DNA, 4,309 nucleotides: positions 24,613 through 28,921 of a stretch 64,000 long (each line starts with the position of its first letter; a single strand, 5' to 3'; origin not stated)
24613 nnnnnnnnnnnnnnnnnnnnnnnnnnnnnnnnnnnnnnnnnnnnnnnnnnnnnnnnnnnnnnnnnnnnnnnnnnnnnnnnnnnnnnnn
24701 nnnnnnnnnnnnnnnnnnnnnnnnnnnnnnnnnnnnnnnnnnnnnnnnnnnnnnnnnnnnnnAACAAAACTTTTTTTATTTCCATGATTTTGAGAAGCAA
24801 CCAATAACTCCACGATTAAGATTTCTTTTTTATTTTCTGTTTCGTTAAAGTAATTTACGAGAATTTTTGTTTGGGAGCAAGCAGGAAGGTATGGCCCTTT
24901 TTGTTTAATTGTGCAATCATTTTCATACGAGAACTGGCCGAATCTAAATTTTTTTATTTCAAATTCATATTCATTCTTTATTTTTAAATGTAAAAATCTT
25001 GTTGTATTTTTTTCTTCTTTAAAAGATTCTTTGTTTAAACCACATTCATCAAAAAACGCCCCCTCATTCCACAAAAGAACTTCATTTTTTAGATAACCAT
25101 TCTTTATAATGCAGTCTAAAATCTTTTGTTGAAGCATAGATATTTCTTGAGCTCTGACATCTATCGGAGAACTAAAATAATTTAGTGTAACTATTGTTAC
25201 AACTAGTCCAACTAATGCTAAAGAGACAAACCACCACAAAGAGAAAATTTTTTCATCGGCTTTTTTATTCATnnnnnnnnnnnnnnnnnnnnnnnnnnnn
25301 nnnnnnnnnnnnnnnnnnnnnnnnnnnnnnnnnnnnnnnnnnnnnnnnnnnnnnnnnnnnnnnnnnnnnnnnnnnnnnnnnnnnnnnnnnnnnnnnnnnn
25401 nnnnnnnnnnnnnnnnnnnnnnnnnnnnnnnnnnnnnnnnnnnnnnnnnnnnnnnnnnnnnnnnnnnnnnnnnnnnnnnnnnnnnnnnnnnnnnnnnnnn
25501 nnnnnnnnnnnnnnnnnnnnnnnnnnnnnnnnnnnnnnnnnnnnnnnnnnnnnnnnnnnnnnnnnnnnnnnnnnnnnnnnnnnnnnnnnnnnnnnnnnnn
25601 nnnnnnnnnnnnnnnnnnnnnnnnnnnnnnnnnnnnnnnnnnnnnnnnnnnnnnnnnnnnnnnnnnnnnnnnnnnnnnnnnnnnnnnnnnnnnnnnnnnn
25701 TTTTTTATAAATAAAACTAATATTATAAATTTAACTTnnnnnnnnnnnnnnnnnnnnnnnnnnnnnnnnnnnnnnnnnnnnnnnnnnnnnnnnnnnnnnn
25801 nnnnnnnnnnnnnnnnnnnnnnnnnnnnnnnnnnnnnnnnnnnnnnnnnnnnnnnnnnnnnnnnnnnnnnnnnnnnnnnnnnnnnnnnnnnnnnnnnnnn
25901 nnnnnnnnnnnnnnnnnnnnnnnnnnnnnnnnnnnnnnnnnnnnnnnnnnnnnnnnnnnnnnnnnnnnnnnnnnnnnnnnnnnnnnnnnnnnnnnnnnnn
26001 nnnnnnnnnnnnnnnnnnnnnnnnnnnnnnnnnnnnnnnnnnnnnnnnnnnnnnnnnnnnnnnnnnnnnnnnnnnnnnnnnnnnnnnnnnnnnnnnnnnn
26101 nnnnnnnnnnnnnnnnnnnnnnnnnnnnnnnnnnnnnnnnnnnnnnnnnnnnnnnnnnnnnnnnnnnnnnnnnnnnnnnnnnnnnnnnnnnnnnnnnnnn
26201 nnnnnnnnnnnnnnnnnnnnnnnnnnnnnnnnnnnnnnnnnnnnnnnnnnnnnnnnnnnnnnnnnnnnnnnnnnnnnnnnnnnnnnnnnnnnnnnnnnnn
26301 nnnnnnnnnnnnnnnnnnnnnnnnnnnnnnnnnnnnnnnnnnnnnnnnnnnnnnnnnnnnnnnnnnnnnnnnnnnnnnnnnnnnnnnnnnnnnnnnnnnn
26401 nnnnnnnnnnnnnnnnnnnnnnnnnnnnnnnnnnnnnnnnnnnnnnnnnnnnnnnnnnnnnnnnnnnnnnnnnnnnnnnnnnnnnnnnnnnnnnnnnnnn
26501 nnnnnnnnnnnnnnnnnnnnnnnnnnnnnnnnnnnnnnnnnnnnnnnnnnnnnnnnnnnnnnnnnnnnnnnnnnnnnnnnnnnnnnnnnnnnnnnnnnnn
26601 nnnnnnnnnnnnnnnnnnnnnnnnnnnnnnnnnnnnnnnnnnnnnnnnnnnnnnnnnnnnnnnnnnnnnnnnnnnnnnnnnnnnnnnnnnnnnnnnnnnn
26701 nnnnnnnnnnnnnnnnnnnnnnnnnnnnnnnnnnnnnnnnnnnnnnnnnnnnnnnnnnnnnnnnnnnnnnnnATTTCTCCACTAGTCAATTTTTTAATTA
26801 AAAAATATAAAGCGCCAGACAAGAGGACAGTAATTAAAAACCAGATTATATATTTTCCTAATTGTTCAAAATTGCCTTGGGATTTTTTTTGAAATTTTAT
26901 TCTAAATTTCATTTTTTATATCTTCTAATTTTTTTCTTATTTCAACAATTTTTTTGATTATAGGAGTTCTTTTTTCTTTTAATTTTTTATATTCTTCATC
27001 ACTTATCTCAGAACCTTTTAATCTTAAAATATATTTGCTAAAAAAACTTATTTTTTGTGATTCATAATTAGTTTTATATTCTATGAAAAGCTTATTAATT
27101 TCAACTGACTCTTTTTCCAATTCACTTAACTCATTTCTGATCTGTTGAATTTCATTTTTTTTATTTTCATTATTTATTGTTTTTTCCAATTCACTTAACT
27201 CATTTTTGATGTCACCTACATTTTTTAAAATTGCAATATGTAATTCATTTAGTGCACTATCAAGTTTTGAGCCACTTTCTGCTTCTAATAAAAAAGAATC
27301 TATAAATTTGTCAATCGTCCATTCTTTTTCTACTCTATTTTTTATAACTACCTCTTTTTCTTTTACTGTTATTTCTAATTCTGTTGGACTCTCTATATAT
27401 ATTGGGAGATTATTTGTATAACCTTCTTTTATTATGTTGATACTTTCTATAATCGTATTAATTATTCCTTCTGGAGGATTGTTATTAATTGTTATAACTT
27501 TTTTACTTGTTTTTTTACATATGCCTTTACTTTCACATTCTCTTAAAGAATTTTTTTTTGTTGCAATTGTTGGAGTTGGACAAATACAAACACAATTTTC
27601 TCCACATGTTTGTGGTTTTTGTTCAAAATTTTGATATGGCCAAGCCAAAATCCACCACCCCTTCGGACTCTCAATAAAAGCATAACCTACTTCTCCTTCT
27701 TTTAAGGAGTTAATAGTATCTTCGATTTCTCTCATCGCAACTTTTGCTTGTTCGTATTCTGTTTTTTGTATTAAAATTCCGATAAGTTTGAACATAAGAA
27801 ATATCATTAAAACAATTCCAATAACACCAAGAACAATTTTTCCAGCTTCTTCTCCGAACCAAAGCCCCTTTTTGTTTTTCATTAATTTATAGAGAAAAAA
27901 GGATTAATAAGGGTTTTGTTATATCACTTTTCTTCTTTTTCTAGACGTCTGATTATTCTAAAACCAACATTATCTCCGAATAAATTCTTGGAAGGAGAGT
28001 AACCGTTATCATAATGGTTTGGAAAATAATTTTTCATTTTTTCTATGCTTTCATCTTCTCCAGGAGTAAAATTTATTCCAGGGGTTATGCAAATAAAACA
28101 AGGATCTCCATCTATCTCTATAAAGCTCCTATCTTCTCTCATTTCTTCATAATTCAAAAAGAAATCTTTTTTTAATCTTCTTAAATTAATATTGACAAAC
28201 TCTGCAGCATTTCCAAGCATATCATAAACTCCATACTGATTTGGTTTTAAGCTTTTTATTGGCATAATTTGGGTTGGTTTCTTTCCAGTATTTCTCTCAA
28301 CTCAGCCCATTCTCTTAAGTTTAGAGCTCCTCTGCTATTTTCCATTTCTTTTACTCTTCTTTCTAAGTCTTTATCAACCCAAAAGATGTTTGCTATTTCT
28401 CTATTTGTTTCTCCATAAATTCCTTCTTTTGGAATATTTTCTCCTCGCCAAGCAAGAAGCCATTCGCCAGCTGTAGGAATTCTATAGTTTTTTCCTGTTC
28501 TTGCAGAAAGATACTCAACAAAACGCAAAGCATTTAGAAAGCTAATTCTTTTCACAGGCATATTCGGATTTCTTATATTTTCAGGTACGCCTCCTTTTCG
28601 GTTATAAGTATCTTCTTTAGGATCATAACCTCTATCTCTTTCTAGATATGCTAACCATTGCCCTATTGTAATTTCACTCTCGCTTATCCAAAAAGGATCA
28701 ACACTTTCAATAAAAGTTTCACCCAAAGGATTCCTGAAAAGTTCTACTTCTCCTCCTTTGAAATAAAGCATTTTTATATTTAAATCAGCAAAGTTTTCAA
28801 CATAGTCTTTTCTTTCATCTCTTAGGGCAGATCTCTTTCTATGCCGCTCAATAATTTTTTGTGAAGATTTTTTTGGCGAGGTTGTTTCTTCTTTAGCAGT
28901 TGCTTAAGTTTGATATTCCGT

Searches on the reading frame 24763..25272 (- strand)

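Call 10: search_protein_families(library=pfam, proteins=[window:24763-25272:-], max_evalue=1)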
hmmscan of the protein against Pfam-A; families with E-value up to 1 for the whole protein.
window:24763-25272:- (170 aa): 1 family
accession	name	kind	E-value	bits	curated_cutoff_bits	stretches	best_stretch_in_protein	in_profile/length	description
PF25067.1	RM5_Med14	-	0.055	13.6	22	1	21-92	13-79/90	Med14 RM domain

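Call 91: search_protein_families(library=ncbifam, proteins=[window:24763-25272:-], max_evalue=1)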
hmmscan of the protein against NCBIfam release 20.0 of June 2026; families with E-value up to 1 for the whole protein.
window:24763-25272:- (170 aa): 0 families

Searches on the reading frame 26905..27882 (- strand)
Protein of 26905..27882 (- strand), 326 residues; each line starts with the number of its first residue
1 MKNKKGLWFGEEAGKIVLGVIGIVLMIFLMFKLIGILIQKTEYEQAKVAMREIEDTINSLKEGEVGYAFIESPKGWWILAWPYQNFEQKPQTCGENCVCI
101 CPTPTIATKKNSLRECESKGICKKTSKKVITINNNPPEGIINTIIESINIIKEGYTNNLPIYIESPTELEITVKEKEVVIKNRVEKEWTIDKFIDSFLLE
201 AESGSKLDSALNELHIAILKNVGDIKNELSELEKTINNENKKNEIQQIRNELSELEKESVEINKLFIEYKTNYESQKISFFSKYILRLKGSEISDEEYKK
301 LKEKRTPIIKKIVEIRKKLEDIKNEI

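Call 10: search_protein_families(library=pfam, proteins=[window:26905-27882:-], max_evalue=1)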
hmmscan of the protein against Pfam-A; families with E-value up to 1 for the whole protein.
window:26905-27882:- (326 aa): 6 families
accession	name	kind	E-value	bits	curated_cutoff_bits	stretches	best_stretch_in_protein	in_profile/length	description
PF13273.12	DUF4064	-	0.019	15.6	32.1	1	15-58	5-53/102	Protein of unknown function (DUF4064)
PF19963.4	VMAP-M1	-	0.02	15.9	25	1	146-243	8-105/113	vWA-MoxR associated protein middle region (VMAP-M) 1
PF01544.23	CorA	-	0.029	14.1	27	1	199-325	104-221/292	CorA-like Mg2+ transporter protein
PF08581.15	Tup_N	-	0.038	14.8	28.7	1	218-263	16-59/77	Tup N-terminal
PF04000.20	Sas10_Utp3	-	0.3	12.1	30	0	224-320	3-86/87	Sas10/Utp3/C1D family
PF10303.14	DUF2408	-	0.7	10.9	25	1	217-322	10-120/130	Protein of unknown function (DUF2408)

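Call 91: search_protein_families(library=ncbifam, proteins=[window:26905-27882:-], max_evalue=1)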
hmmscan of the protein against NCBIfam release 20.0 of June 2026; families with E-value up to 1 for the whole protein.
window:26905-27882:- (326 aa): 4 families
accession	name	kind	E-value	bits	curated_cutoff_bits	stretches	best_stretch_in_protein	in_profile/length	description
NF004889.0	PRK06252.1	subfamily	0.0036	16.4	244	1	122-196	102-178/340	methylcobalamin:coenzyme M methyltransferase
NF049941.1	HyMthAminphonOxyTmpB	equivalog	0.061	13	300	1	258-321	101-161/188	(R)-1-hydroxy-2-trimethylaminoethylphosphonate oxygenase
NF058576.1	EntV_fam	equivalog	0.088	12.8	130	1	237-296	30-88/162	EntV family bacteriocin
NF050808.1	FlagAsmbRegFliX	equivalog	0.25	11.5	175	1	209-265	81-137/143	flagellar assembly regulator FliX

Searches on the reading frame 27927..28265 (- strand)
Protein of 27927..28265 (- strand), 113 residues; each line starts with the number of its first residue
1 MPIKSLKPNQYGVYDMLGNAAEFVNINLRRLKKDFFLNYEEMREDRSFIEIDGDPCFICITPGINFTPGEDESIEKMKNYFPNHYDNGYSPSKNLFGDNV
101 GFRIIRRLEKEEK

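Call 49: search_protein_families(library=pfam, proteins=[window:27927-28265:-], max_evalue=0.01)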
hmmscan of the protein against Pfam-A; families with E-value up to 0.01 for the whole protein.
window:27927-28265:- (113 aa): 1 family
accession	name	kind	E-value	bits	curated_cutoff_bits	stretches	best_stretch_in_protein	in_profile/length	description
PF03781.23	FGE-sulfatase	-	9e-06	26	23.3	1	2-29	167-194/255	Sulfatase-modifying factor enzyme 1-like domain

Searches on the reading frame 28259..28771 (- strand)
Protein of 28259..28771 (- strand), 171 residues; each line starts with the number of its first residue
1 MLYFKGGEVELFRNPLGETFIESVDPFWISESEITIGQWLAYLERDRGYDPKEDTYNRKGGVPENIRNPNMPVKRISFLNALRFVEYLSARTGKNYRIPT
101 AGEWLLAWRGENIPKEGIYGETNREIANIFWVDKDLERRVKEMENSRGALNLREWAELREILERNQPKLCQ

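Call 49: search_protein_families(library=pfam, proteins=[window:28259-28771:-], max_evalue=0.01)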
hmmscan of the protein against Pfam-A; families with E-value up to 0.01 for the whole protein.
window:28259-28771:- (171 aa): 1 family
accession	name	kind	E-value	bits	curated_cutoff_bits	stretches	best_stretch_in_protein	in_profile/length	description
PF03781.23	FGE-sulfatase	-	2.3e-09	37.7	23.3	1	24-126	34-140/255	Sulfatase-modifying factor enzyme 1-like domain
